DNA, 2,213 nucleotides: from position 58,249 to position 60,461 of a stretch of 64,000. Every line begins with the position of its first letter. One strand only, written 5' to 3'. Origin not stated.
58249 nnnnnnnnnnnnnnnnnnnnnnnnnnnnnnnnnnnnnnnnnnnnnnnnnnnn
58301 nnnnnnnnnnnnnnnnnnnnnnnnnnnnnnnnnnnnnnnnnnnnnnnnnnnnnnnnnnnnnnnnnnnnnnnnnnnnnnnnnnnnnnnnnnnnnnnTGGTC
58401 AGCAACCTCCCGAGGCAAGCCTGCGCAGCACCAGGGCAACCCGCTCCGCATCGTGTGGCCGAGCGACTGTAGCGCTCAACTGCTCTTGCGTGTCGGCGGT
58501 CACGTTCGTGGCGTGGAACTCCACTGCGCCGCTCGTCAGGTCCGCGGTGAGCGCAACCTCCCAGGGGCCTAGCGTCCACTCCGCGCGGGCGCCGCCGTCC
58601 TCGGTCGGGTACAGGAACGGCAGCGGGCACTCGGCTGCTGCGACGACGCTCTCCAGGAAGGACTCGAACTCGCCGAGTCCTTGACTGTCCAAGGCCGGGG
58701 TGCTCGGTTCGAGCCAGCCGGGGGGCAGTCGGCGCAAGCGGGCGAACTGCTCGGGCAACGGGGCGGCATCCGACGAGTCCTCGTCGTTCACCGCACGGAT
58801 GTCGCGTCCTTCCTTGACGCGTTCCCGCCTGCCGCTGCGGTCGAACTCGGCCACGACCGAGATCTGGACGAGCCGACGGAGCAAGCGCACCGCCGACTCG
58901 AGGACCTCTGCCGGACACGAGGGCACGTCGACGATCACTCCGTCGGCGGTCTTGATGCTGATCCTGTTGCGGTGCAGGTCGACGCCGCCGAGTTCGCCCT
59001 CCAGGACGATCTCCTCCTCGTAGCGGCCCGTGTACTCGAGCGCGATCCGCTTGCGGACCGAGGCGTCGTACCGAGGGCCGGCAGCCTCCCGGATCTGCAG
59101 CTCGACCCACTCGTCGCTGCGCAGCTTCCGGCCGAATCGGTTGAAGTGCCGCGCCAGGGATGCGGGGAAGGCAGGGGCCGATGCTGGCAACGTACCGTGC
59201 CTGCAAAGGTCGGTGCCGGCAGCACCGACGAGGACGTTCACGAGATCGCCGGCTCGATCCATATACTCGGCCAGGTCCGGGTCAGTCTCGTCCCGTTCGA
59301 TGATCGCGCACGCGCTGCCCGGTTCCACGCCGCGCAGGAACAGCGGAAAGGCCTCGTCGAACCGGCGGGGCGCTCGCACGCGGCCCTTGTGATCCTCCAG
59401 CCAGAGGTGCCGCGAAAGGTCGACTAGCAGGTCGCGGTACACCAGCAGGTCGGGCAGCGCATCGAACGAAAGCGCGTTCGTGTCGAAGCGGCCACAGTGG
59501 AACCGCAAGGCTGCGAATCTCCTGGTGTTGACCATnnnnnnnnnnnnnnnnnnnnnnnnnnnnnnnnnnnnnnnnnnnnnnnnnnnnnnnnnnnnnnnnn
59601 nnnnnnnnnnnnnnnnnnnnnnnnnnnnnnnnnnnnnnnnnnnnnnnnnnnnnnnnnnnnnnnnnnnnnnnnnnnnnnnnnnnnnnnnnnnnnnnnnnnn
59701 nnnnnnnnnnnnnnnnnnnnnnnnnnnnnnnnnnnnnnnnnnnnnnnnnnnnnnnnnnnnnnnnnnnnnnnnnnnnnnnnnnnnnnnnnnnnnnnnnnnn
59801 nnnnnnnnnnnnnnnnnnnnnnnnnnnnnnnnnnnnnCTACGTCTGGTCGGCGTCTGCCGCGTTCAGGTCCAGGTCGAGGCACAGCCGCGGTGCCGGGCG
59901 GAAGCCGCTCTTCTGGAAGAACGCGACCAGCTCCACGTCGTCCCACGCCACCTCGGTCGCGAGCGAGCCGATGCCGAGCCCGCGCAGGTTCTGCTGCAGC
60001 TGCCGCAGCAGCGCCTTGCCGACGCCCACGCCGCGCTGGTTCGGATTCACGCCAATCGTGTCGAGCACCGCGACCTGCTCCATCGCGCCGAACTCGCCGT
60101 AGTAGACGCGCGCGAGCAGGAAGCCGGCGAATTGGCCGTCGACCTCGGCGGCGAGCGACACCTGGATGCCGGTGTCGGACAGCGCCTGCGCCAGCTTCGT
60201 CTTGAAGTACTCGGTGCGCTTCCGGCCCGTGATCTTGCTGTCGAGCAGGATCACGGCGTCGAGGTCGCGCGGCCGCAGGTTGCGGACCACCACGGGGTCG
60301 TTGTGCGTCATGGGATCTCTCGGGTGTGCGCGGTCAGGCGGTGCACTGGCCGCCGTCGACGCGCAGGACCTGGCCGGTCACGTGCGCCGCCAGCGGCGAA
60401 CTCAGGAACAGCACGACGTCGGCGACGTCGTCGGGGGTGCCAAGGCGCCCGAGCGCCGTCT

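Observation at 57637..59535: Uncharacterised two-gene cassette (378 aa + 148 aa) lodged where an AAA_14/DUF4143 ATPase gene is truncated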

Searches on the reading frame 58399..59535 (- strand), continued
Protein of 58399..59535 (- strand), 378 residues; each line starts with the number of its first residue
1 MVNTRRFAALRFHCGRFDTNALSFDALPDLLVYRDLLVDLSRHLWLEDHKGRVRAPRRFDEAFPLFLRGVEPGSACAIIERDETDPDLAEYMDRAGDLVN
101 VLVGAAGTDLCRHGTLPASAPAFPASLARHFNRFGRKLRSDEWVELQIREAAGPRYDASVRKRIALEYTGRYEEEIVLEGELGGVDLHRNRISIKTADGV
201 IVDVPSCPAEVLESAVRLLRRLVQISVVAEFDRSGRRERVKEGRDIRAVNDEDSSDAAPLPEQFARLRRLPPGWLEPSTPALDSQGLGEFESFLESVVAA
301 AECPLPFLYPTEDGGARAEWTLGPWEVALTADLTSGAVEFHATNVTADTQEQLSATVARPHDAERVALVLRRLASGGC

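Call 103: find_encoding_contigs(protein=P0202, flank=5000, max_places=2)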
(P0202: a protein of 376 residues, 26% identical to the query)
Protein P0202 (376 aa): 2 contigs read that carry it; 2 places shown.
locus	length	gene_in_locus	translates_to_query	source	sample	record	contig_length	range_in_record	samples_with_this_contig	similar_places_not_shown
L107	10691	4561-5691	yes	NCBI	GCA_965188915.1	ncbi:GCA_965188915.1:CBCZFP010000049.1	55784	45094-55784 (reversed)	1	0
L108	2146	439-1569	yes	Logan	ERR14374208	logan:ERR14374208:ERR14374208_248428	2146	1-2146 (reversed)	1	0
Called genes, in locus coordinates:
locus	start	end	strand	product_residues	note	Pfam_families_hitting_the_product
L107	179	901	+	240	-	PF22391:DUF6975 (weak)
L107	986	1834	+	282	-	PF00158:Sigma54_activat (faint), PF13191:AAA_16 (faint), PF07724:AAA_2, PF13401:AAA_22 (weak), PF00004:AAA, PF07728:AAA_5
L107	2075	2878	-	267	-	-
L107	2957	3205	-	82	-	PF11730:DUF3297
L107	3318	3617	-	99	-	-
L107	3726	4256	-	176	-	-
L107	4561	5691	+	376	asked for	-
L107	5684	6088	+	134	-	-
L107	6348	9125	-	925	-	PF00521:DNA_topoisoIV, PF03989:DNA_gyraseA_C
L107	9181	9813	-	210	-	PF00376:MerR (weak), PF13411:MerR_1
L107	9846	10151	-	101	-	PF00216:Bac_DNA_binding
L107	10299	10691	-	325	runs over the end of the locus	PF00108:Thiolase_N (weak), PF08545:ACP_syn_III, PF08541:ACP_syn_III_C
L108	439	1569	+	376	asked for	-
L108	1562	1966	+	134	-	-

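Call 104: find_encoding_contigs(protein=P0205, flank=5000, max_places=2)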
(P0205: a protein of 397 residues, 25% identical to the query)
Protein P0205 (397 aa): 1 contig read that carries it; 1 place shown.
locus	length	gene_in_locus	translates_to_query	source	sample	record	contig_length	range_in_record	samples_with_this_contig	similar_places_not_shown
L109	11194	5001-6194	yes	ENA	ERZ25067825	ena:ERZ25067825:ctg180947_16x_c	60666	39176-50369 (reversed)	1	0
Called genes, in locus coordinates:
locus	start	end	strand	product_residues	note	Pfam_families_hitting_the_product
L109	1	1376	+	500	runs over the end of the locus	PF11799:IMS_C (faint)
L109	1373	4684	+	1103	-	PF02811:PHP, PF07733:DNA_pol3_alpha, PF17657:DNA_pol3_finger, PF14579:HHH_6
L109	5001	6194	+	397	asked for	-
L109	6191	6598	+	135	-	-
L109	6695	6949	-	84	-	-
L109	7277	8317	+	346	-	PF01548:DEDD_Tnp_IS110, PF02371:Transposase_20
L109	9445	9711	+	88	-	-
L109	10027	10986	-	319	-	PF00589:Phage_integrase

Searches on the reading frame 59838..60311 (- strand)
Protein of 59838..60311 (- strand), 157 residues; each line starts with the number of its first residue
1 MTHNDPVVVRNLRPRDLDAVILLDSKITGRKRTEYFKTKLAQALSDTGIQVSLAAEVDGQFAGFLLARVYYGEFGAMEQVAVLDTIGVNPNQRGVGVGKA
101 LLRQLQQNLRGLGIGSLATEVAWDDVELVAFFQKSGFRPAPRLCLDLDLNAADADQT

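Call 3: search_protein_families(library=pfam, proteins=[window:59838-60311:-], max_evalue=1)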
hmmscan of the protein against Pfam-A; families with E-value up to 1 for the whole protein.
window:59838-60311:- (157 aa): 6 families
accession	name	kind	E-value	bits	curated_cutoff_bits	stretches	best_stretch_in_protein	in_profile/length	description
PF00583.31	Acetyltransf_1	-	1.3e-12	48.4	20.7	1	45-137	29-116/116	Acetyltransferase (GNAT) family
PF13508.13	Acetyltransf_7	-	3.8e-08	34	27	1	53-138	6-83/84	Acetyltransferase (GNAT) domain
PF13673.13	Acetyltransf_10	-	6.6e-06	26.6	23.6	1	39-139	21-109/128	Acetyltransferase (GNAT) domain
PF13420.13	Acetyltransf_4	-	0.0023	18.4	24.3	1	31-138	32-135/155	Acetyltransferase (GNAT) domain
PF08445.16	FR47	-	0.02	15.3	22.1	1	79-138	20-78/86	FR47-like protein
PF14542.12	Acetyltransf_CG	-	0.04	14.5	30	1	76-110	20-54/80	GCN5-related N-acetyl-transferase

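Call 44: find_encoding_contigs(protein=window:59838-60311:-, flank=6000, max_places=6)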
Protein window:59838-60311:- (157 aa): 5 contigs read that carry it; 5 places shown.
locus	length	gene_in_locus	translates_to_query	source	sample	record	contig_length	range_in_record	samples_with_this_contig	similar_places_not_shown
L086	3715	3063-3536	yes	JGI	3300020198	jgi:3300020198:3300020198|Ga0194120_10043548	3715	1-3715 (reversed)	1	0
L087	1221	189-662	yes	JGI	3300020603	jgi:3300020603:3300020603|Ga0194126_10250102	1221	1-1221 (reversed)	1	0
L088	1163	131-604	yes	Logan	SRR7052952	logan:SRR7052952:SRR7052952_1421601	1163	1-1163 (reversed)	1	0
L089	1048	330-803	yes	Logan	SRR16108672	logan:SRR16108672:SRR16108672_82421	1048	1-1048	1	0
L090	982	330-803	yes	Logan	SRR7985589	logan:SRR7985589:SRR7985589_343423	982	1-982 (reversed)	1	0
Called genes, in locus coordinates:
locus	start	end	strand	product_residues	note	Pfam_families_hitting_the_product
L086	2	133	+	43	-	?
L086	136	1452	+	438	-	PF01869:BcrAD_BadFG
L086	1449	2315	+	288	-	PF01869:BcrAD_BadFG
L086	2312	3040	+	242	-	PF23441:SDR (weak), PF00106:adh_short, PF01370:Epimerase, PF13561:adh_short_C2, PF08659:KR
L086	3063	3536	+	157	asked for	PF00583:Acetyltransf_1, PF13673:Acetyltransf_10 (weak), PF13508:Acetyltransf_7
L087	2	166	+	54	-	?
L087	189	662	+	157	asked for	PF00583:Acetyltransf_1, PF13673:Acetyltransf_10 (weak), PF13508:Acetyltransf_7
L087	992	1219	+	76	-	?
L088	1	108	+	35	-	?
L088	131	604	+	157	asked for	PF00583:Acetyltransf_1, PF13673:Acetyltransf_10 (weak), PF13508:Acetyltransf_7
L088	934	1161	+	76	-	?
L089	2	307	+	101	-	?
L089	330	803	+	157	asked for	PF00583:Acetyltransf_1, PF13673:Acetyltransf_10 (weak), PF13508:Acetyltransf_7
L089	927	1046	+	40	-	?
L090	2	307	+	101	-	?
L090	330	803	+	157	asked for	PF00583:Acetyltransf_1, PF13673:Acetyltransf_10 (weak), PF13508:Acetyltransf_7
